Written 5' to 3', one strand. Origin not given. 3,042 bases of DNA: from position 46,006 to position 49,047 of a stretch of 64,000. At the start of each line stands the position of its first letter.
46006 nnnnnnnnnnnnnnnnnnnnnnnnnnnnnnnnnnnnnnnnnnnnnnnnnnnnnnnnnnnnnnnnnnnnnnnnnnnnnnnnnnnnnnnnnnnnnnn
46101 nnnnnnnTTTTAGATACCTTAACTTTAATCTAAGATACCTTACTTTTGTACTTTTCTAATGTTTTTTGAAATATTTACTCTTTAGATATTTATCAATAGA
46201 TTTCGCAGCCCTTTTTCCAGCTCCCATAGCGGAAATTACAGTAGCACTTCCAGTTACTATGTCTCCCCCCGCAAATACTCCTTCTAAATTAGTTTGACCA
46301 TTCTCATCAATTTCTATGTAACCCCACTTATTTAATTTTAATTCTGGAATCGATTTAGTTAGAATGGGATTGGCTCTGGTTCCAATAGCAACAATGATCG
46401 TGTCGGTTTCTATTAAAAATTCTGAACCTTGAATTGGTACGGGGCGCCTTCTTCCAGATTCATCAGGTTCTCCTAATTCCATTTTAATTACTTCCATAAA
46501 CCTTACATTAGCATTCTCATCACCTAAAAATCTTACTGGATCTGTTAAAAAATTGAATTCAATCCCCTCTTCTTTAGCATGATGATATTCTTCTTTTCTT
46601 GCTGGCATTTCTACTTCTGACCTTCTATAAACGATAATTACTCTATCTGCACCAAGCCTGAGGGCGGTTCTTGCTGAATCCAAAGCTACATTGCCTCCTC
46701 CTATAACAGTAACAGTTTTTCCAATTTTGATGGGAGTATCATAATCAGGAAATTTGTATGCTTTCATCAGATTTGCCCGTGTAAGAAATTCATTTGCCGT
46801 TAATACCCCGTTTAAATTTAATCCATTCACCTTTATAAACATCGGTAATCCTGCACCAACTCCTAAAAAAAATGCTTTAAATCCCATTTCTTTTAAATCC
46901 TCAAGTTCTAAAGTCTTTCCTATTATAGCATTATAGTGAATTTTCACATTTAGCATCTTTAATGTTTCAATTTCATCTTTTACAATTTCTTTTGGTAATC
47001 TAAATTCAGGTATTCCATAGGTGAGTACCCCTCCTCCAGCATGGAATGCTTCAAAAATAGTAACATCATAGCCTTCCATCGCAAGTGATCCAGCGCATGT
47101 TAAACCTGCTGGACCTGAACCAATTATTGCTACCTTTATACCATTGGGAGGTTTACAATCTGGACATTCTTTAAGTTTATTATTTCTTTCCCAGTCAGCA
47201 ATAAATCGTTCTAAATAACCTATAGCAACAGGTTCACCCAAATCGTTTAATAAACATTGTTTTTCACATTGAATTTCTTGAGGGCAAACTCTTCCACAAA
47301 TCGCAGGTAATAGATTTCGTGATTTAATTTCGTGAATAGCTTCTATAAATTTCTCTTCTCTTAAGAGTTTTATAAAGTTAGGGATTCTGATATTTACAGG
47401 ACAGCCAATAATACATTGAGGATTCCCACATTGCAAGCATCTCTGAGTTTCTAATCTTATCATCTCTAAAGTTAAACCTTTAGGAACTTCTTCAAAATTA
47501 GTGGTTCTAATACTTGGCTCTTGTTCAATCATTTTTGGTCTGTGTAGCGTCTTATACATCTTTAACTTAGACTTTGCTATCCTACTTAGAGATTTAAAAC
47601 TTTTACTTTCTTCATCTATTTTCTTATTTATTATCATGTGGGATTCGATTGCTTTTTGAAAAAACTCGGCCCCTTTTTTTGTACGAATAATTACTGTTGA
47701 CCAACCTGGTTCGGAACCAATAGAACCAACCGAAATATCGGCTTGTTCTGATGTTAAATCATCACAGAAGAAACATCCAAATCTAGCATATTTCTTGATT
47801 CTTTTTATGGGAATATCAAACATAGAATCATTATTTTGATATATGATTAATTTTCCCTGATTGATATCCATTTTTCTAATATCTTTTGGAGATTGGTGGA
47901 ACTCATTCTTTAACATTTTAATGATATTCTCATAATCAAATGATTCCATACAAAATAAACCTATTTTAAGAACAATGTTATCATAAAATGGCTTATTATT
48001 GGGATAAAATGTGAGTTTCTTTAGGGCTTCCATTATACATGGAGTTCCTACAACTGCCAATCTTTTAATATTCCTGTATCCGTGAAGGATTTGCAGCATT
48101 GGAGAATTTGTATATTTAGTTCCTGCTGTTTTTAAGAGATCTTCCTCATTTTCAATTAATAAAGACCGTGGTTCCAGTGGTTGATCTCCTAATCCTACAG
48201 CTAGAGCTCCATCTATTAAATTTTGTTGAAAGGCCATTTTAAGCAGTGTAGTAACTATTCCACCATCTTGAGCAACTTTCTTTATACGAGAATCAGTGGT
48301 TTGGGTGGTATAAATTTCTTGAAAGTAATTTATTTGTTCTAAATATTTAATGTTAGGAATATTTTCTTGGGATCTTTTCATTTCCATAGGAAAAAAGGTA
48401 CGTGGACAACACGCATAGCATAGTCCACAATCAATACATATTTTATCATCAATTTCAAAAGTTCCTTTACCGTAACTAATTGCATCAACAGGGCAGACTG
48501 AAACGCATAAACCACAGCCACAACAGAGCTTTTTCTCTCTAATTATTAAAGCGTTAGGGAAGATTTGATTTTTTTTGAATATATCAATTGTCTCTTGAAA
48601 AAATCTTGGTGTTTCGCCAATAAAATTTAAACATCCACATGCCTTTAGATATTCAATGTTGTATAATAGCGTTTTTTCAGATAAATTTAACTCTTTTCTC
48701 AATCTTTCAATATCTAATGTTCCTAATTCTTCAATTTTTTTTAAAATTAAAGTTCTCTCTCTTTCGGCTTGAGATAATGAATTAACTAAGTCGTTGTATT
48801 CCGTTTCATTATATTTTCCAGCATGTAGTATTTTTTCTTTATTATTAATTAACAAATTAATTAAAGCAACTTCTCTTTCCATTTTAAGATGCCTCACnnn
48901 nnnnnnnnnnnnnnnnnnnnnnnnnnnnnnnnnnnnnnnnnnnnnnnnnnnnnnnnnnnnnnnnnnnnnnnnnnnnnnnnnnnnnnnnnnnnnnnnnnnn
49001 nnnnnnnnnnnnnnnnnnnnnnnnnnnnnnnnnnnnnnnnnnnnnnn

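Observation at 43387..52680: Minus-strand redox operon: HdrC-GltD-CCG fusion, NfnA-like subunit and two FrhB-NfnB mega-fusions, possibly a multi-substrate flavin-based electron-bifurcating complex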

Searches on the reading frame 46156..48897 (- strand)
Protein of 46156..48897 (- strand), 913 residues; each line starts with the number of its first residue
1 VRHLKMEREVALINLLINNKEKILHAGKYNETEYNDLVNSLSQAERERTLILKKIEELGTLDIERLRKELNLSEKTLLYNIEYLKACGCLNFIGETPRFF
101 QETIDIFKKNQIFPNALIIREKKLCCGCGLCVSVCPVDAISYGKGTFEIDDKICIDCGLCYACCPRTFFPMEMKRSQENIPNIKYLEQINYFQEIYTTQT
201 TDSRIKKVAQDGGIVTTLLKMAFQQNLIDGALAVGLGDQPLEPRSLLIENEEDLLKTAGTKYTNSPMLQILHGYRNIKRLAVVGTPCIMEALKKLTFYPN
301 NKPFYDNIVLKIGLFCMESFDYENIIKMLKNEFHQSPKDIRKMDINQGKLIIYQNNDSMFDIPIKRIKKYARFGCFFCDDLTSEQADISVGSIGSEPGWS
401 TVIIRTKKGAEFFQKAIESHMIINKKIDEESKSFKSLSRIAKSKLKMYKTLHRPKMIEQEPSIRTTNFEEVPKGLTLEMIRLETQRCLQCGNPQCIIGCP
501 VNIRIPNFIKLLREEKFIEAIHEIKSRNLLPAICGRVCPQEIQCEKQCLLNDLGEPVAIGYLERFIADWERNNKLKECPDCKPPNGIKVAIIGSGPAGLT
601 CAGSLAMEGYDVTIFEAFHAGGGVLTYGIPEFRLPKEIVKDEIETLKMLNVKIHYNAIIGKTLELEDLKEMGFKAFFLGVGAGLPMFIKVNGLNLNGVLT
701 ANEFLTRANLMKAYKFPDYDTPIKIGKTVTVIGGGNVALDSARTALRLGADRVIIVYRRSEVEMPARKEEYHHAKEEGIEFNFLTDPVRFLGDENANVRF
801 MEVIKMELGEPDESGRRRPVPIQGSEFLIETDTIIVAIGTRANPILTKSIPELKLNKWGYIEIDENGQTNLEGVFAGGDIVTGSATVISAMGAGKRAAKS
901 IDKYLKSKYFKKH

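Call 4: search_protein_families(library=pfam, proteins=[window:46156-48897:-], max_evalue=0.01)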
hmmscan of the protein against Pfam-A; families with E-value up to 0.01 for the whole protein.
window:46156-48897:- (913 aa): 23 families
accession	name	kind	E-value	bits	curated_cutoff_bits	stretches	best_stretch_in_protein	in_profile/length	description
PF04432.18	FrhB_FdhB_C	-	5.9e-44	150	23.3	1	278-429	2-149/150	Coenzyme F420 hydrogenase/dehydrogenase, beta subunit C terminus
PF07992.20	Pyr_redox_2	-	1.5e-39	136.6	26.1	1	588-894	2-291/291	Pyridine nucleotide-disulphide oxidoreductase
PF14691.11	Fer4_20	-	8.8e-39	132.3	25.8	1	464-574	1-112/113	Dihydroprymidine dehydrogenase domain II, 4Fe-4S cluster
PF04422.18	FrhB_FdhB_N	-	1.7e-20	73.4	22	1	195-271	1-77/78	Coenzyme F420 hydrogenase/dehydrogenase, beta subunit N-term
PF00070.33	Pyr_redox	-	6.7e-10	39.8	22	1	729-799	2-75/82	Pyridine nucleotide-disulphide oxidoreductase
PF13738.12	Pyr_redox_3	-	4.7e-08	33.1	30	1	726-878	164-305/305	Pyridine nucleotide-disulphide oxidoreductase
PF13450.12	NAD_binding_8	-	6.3e-07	30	21.9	1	591-634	1-45/68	NAD(P)-binding Rossmann-like domain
PF12837.12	Fer4_6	-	1.1e-06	28.7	25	0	147-165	2-20/24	4Fe-4S binding domain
PF14697.11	Fer4_21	-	3e-06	27.7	35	1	120-141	36-58/59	4Fe-4S dicluster domain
PF13237.11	Fer4_10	-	3.1e-06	27.4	25.5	1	118-165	2-53/53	4Fe-4S dicluster domain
PF13187.11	Fer4_9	-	7.3e-06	26.4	27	1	125-167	2-50/52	4Fe-4S dicluster domain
PF00037.32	Fer4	-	8.3e-06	25.8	21.1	1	123-141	6-24/24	4Fe-4S binding domain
PF01266.30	DAO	-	4.2e-05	23.7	27.9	1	588-623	1-37/353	FAD dependent oxidoreductase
PF01262.27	AlaDh_PNT_C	-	4.6e-05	23.4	23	0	728-755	30-57/214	Alanine dehydrogenase/PNT, C-terminal domain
PF12838.12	Fer4_7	-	5.9e-05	23.9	27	1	125-166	2-50/52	4Fe-4S dicluster domain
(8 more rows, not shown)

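Call 5: search_protein_families(library=ncbifam, proteins=[window:46156-48897:-], max_evalue=0.001)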
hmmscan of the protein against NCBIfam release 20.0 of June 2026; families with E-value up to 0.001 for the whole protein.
window:46156-48897:- (913 aa): 97 families (the best 25 are shown)
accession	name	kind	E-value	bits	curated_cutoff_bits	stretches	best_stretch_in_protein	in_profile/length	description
NF009414.0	PRK12778.1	equivalog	9.2e-210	698.7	1103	1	425-908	269-752/752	bifunctional dihydroorotate dehydrogenase B NAD binding subunit/NADPH-dependent glutamate synthase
TIGR01316.1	gltA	equivalog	1.6e-176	587.5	471.75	1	463-905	4-449/449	NADPH-dependent glutamate synthase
NF009413.0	PRK12775.1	equivalog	1.9e-157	525.8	1895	1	448-907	292-756/1006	putative trifunctional 2-polyprenylphenol hydroxylase/glutamate synthase subunit beta/ferritin domain-containing protein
NF009415.0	PRK12779.1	equivalog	6.9e-127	424.7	1519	1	496-904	211-625/944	putative bifunctional glutamate synthase subunit beta/2-polyprenylphenol hydroxylase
NF009410.0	PRK12771.1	subfamily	3e-120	402.5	516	2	493-911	48-451/566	NAD(P)-binding protein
TIGR01318.1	gltD_gamma_fam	subfamily_domain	1.6e-113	379.8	482.95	1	458-906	13-466/467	glutamate synthase, small subunit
NF009454.0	PRK12814.1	equivalog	1.1e-111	374.3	916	2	493-909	102-504/657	putative NADPH-dependent glutamate synthase small subunit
NF009408.0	PRK12769.1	equivalog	1.3e-106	357.2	1003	1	435-911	174-657/659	formate-dependent uric acid utilization protein AegA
NF009451.0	PRK12809.1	equivalog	5.1e-101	338.9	1154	1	462-903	185-632/639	formate-dependent uric acid utilization protein YgfT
TIGR03315.1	Se_ygfK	equivalog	9.4e-89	298.1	835.3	1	490-901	442-835/1012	putative selenate reductase subunit YgfK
NF010590.0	PRK13984.1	equivalog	2.7e-86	290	946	1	448-908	153-609/611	putative oxidoreductase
NF009409.0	PRK12770.1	subfamily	9.5e-79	265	343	1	578-911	10-356/360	putative glutamate synthase subunit beta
NF006807.0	PRK09325.1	subfamily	1.1e-76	257.7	269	1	190-449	5-268/283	coenzyme F420-reducing hydrogenase subunit beta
TIGR01317.1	GOGAT_sm_gam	subfamily_domain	2.4e-75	254.2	447.7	1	453-906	10-479/485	glutamate synthase small subunit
TIGR03289.1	frhB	equivalog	9.3e-66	221.7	331.5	1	192-446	4-262/275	coenzyme F420 hydrogenase subunit beta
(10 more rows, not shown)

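Call 9: find_homologous_proteins(query=window:46156-48897:-)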
Query window:46156-48897:- (913 aa): 347 proteins with E <= 0.001 among 8000 candidates; the best 120 are listed.
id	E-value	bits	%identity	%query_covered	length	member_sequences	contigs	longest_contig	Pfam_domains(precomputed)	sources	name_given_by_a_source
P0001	0.0e+0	1850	87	99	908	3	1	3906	PF14697.12,PF13450.13,PF04432.19,PF07992.21,PF12837.13,PF00070.34,PF12838.13,PF14691.12,PF04422.19,PF00037.33,PF13738.13,PF13237.12,PF13187.12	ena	-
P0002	0.0e+0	1814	86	99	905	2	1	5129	PF14697.12,PF13450.13,PF04432.19,PF07992.21,PF12837.13,PF00070.34,PF12838.13,PF01266.31,PF14691.12,PF04422.19,PF00037.33,PF13738.13,PF13237.12,PF13187.12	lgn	-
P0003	0.0e+0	1696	80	99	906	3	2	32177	PF14697.12,PF13450.13,PF04432.19,PF07992.21,PF00070.34,PF12838.13,PF01946.24,PF14691.12,PF04422.19,PF13738.13,PF01262.28,PF13237.12,PF13187.12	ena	-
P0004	0.0e+0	1570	74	99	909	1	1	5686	PF14697.12,PF13450.13,PF04432.19,PF07992.21,PF12837.13,PF00070.34,PF12838.13,PF01266.31,PF14691.12,PF04422.19,PF00037.33,PF13738.13,PF13237.12,PF13187.12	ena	-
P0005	0.0e+0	1559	74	99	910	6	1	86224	PF14697.12,PF13450.13,PF04432.19,PF07992.21,PF00070.34,PF12838.13,PF14691.12,PF04422.19,PF13738.13,PF01262.28,PF13237.12,PF13187.12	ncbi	-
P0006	0.0e+0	1552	72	99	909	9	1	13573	PF13450.13,PF04432.19,PF07992.21,PF12837.13,PF00070.34,PF12838.13,PF14691.12,PF04422.19,PF00037.33,PF13738.13,PF13237.12,PF13187.12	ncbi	-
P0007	0.0e+0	1547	72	100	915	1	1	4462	PF14697.12,PF13450.13,PF04432.19,PF07992.21,PF12837.13,PF00070.34,PF13746.12,PF13484.12,PF12838.13,PF13534.12,PF01266.31,PF12797.13,PF14691.12,PF04422.19,PF00037.33,PF13738.13,PF01262.28,PF13237.12,PF13187.12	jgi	-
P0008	0.0e+0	1543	73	99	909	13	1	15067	PF14697.12,PF13450.13,PF04432.19,PF07992.21,PF12837.13,PF00070.34,PF13484.12,PF12838.13,PF01266.31,PF12797.13,PF14691.12,PF04422.19,PF00037.33,PF13738.13,PF13237.12,PF13183.12,PF13187.12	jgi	-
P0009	0.0e+0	1528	73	99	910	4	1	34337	PF14697.12,PF13241.13,PF13450.13,PF04432.19,PF07992.21,PF12837.13,PF00070.34,PF12838.13,PF13534.12,PF01266.31,PF14691.12,PF04422.19,PF00037.33,PF13738.13,PF01262.28,PF13237.12,PF13183.12,PF13187.12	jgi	-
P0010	0.0e+0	1525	72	99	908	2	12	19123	PF14697.12,PF13450.13,PF04432.19,PF07992.21,PF00070.34,PF12838.13,PF01266.31,PF14691.12,PF04422.19,PF00037.33,PF13738.13,PF01262.28,PF25160.2,PF13237.12,PF13187.12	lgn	-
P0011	0.0e+0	1524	72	99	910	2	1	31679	PF14697.12,PF13450.13,PF04432.19,PF07992.21,PF12837.13,PF00070.34,PF13484.12,PF12838.13,PF01266.31,PF12797.13,PF14691.12,PF04422.19,PF00037.33,PF13738.13,PF01262.28,PF13237.12,PF13183.12,PF13187.12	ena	-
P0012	0.0e+0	1524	71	99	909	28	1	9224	PF14697.12,PF13450.13,PF04432.19,PF07992.21,PF12837.13,PF00070.34,PF12838.13,PF14691.12,PF04422.19,PF00037.33,PF13738.13,PF13237.12,PF13187.12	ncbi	-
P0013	0.0e+0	1524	72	99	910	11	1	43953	PF14697.12,PF13450.13,PF04432.19,PF07992.21,PF12837.13,PF00070.34,PF12838.13,PF13534.12,PF01494.26,PF01266.31,PF12797.13,PF14691.12,PF04422.19,PF00037.33,PF13738.13,PF01262.28,PF13237.12,PF13183.12,PF13187.12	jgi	-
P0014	0.0e+0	1518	71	99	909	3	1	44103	PF14697.12,PF13450.13,PF04432.19,PF07992.21,PF12837.13,PF00070.34,PF12838.13,PF01266.31,PF14691.12,PF04422.19,PF00037.33,PF13738.13,PF13237.12,PF13187.12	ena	-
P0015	0.0e+0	1518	73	99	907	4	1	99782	PF13450.13,PF04432.19,PF07992.21,PF12837.13,PF00070.34,PF12838.13,PF14691.12,PF04422.19,PF00037.33,PF13738.13,PF01262.28,PF13237.12,PF13187.12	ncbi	-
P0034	0.0e+0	1442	67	99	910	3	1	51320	PF13450.13,PF04432.19,PF07992.21,PF12837.13,PF00070.34,PF12838.13,PF01494.26,PF01946.24,PF01266.31,PF14691.12,PF04422.19,PF13738.13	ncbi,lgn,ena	-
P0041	0.0e+0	1431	66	99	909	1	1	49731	PF13450.13,PF04432.19,PF07992.21,PF00070.34,PF12838.13,PF01494.26,PF01946.24,PF01266.31,PF14691.12,PF04422.19,PF13738.13,PF13237.12,PF13187.12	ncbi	-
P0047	0.0e+0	1421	67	99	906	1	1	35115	PF13450.13,PF04432.19,PF07992.21,PF00070.34,PF12838.13,PF14691.12,PF04422.19,PF00037.33,PF13738.13,PF01262.28,PF13237.12,PF13187.12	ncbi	-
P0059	0.0e+0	1401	67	99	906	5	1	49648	PF13450.13,PF14691.12,PF04432.19,PF04422.19,PF07992.21,PF00070.34,PF00037.33,PF13738.13,PF12838.13,PF13237.12,PF13187.12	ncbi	-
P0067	0.0e+0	1389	65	99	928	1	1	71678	PF13450.13,PF04432.19,PF07992.21,PF12837.13,PF00070.34,PF12838.13,PF01266.31,PF14691.12,PF04422.19,PF13738.13,PF13237.12,PF13187.12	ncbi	-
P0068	0.0e+0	1387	65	99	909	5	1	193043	PF13450.13,PF04432.19,PF07992.21,PF00070.34,PF12838.13,PF01946.24,PF01266.31,PF14691.12,PF04422.19,PF00037.33,PF13738.13,PF13237.12,PF13187.12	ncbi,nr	ncbi:MAG: NADPH-dependent glutamate synthase [Candidatus Lokiarchaeota archaeon]|nr:NADPH-dependent 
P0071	0.0e+0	1380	65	99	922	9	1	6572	PF01266.31,PF13450.13,PF14691.12,PF04432.19,PF04422.19,PF07992.21,PF00070.34,PF13738.13,PF01262.28,PF12831.14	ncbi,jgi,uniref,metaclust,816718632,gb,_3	ncbi:hypothetical protein LCGC14_1105420 [marine sediment metagenome]|uniref:formate dehydrogenase (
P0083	0.0e+0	1297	63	99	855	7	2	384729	PF14697.12,PF13450.13,PF04432.19,PF07992.21,PF12837.13,PF00070.34,PF12838.13,PF14691.12,PF04422.19,PF00037.33,PF13738.13,PF01262.28,PF13237.12,PF13187.12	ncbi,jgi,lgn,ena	-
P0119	6.3e-94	334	38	47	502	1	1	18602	PF14697.12,PF04432.19,PF04422.19,PF00037.33,PF13237.12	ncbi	-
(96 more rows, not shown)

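Call 18: find_encoding_contigs(protein=window:46156-48897:-, flank=10000, max_places=4)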
Protein window:46156-48897:- (913 aa): no gene with exactly this product is on record in the collection.

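Call 20: find_encoding_contigs(protein=P0083, flank=10000, max_places=2)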
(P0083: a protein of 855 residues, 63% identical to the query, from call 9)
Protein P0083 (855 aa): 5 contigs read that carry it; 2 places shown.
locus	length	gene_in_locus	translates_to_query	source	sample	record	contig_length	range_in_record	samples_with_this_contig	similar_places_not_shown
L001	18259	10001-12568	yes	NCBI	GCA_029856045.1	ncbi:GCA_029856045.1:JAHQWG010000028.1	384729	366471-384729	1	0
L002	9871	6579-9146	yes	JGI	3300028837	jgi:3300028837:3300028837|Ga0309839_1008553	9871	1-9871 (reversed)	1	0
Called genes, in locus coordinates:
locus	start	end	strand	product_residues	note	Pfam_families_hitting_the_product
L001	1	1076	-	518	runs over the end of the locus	PF00117:GATase, PF07722:Peptidase_C26 (faint), PF02540:NAD_synthase (weak), PF03054:tRNA_Me_trans (faint), PF00958:GMP_synt_C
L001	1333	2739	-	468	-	PF01545:Cation_efflux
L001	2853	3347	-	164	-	PF13404:HTH_AsnC-type (weak), PF13412:HTH_24, PF01037:AsnC_trans_reg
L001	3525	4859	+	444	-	PF03951:Gln-synt_N, PF00120:Gln-synt_C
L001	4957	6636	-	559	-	PF06418:CTP_synth_N, PF00117:GATase, PF07722:Peptidase_C26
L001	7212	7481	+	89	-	-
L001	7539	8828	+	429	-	PF02812:ELFV_dehydrog_N, PF00208:ELFV_dehydrog, PF02826:2-Hacid_dh_C (faint)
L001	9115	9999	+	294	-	PF10418:DHODB_Fe-S_bind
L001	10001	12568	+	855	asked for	PF00037:Fer4 (weak), PF12838:Fer4_7 (weak), PF13237:Fer4_10 (weak), PF04422:FrhB_FdhB_N, PF04432:FrhB_FdhB_C, PF14691:Fer4_20, PF07992:Pyr_redox_2, PF13450:NAD_binding_8 (weak), +6 more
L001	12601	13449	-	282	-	-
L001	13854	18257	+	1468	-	?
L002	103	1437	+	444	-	PF03951:Gln-synt_N, PF00120:Gln-synt_C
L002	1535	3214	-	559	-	PF06418:CTP_synth_N, PF00117:GATase, PF07722:Peptidase_C26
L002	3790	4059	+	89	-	-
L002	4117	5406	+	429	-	PF02812:ELFV_dehydrog_N, PF00208:ELFV_dehydrog, PF02826:2-Hacid_dh_C (faint)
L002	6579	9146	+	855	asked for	PF00037:Fer4 (weak), PF12838:Fer4_7 (weak), PF13237:Fer4_10 (weak), PF04422:FrhB_FdhB_N, PF04432:FrhB_FdhB_C, PF14691:Fer4_20, PF07992:Pyr_redox_2, PF13450:NAD_binding_8 (weak), +6 more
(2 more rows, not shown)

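Call 22: find_related_loci(query=A1, collection=genome_contigs, flank=10000)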
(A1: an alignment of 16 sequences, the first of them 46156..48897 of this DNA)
Query A1 (913 aa) in genome_contigs; peptide patterns used: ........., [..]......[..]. (x = any residue, [..] = any of these).
600 stretches matched a pattern (row limit reached: there are more); 599 encode a relative of the query (tblastn E <= 1e-3); the best 80 are kept; 80 distinct loci.
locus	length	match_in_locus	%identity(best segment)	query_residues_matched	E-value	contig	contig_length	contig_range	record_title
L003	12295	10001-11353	62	456-907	4e-179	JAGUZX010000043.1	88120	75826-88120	MAG: Desulfovibrio sp. isolate DeMMO6_25 c_000000065081, whole genome shotgun sequence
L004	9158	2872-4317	60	430-908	1e-178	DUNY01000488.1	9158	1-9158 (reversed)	MAG TPA_asm: Thermoanaerobacterales bacterium isolate AS08sgBPME_119 132137_AS08, whole genome shotgun sequence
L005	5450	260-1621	63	452-905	0e+0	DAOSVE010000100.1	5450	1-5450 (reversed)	MAG TPA_asm: Candidatus Atribacteria bacterium isolate AMR_MDS_2171 NODE_6760_length_5450_cov_70.529564, whole genome sh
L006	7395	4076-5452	60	450-905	3e-177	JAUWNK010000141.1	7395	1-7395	MAG: Desulfobacteraceae bacterium isolate CSMAG_2422 CSMAG_2422_k141_177837_length_7395_cov_14.8495, whole genome shotgu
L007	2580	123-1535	62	440-906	0e+0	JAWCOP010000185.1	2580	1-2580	MAG: Candidatus Bathyarchaeia archaeon isolate JZ-2_201808_bins_108 JZ-2_201808_bins_108_scaffold_185, whole genome shot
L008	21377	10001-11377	59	451-908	8e-176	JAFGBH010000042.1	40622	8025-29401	MAG: Deltaproteobacteria bacterium isolate Zod_Metabat.1020 k87_2287886, whole genome shotgun sequence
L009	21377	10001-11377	60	450-908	4e-175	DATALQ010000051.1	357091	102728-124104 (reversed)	MAG TPA_asm: Clostridia bacterium isolate SMAG_U6968 k141_753309, whole genome shotgun sequence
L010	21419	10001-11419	59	438-907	6e-175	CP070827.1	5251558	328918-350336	MAG: Phycisphaerales bacterium isolate bin11 chromosome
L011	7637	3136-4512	59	451-908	5e-175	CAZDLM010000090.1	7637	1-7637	MAG TPA_asm: uncultured Syntrophaceae bacterium isolate SRP263991_co1_532 genome assembly, contig: NODE_16116_length_763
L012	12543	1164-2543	58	449-908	8e-174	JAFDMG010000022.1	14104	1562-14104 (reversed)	MAG: Deltaproteobacteria bacterium isolate WB1_Bin_44 WB1_Bin_44_scaffold_9453, whole genome shotgun sequence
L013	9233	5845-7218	59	453-908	2e-173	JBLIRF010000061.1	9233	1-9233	MAG: Thermoplasmatota archaeon isolate MG2_202303_bin_37 MG2_202303_bin_37_scaffold_61, whole genome shotgun sequence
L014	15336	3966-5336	58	451-907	3e-173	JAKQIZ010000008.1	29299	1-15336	MAG: Deltaproteobacteria bacterium isolate USDV_maxbin.029 k141_1716987, whole genome shotgun sequence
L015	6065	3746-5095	58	456-906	2e-175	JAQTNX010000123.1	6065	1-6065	MAG: Candidatus Bipolaricaulis sp. isolate STA_74 NODE_30750_length_6065_cov_3.105423_Sandtown_A, whole genome shotgun s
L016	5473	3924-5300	59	450-908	6e-176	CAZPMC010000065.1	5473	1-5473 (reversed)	MAG TPA_asm: uncultured Oscillospiraceae bacterium isolate SRP192927_co8_67 genome assembly, contig: NODE_16293_length_5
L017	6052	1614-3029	58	434-907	1e-174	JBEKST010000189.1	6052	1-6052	MAG: Bacteroidales bacterium isolate SPRUCE 540 SPRUCE_540_189, whole genome shotgun sequence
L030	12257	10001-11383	57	451-907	7e-169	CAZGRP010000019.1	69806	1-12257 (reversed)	MAG TPA_asm: uncultured Cytophagia bacterium isolate SRP216583_co2_59 genome assembly, contig: NODE_152_length_69806_cov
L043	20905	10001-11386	58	446-905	1e-166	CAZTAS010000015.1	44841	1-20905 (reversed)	MAG TPA_asm: uncultured Thermodesulfobacteriota bacterium isolate SRP323688_co1_150 genome assembly, contig: NODE_1535_l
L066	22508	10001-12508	57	121-909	1e-163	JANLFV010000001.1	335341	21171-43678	MAG: Candidatus Acetothermia bacterium isolate A05DMB20 NODE_1_length_335341_cov_10.702743, whole genome shotgun sequenc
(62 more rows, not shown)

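Call 23: find_encoding_contigs(protein=P0005, flank=10000, max_places=1)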
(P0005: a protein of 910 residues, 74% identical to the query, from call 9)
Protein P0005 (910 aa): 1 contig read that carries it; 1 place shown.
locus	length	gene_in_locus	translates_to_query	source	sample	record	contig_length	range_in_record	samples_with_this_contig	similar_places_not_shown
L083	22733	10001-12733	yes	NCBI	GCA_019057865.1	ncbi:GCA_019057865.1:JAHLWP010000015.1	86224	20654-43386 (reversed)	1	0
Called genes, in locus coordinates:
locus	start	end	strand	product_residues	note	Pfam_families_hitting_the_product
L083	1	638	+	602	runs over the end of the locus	PF00664:ABC_membrane, PF00005:ABC_tran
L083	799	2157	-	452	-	PF03951:Gln-synt_N, PF00120:Gln-synt_C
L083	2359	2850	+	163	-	PF13404:HTH_AsnC-type (weak), PF13412:HTH_24, PF01037:AsnC_trans_reg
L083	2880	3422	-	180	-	PF00643:zf-B_box (weak), PF13240:Zn_Ribbon_1 (weak)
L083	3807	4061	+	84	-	-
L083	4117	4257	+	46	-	-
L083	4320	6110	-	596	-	PF08439:Peptidase_M3_N, PF01432:Peptidase_M3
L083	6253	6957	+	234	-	-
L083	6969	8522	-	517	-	PF00117:GATase, PF07722:Peptidase_C26, PF02540:NAD_synthase, PF06508:QueC (faint), PF00958:GMP_synt_C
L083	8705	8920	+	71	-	-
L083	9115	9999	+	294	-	PF00175:NAD_binding_1 (weak), PF10418:DHODB_Fe-S_bind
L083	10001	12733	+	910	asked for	PF13237:Fer4_10 (weak), PF12838:Fer4_7 (weak), PF13187:Fer4_9 (weak), PF04422:FrhB_FdhB_N, PF04432:FrhB_FdhB_C, PF14691:Fer4_20, PF07992:Pyr_redox_2, PF13450:NAD_binding_8 (weak), +4 more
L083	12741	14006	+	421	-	PF02812:ELFV_dehydrog_N, PF00208:ELFV_dehydrog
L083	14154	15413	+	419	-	PF02812:ELFV_dehydrog_N, PF00208:ELFV_dehydrog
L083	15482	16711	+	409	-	PF02812:ELFV_dehydrog_N, PF00208:ELFV_dehydrog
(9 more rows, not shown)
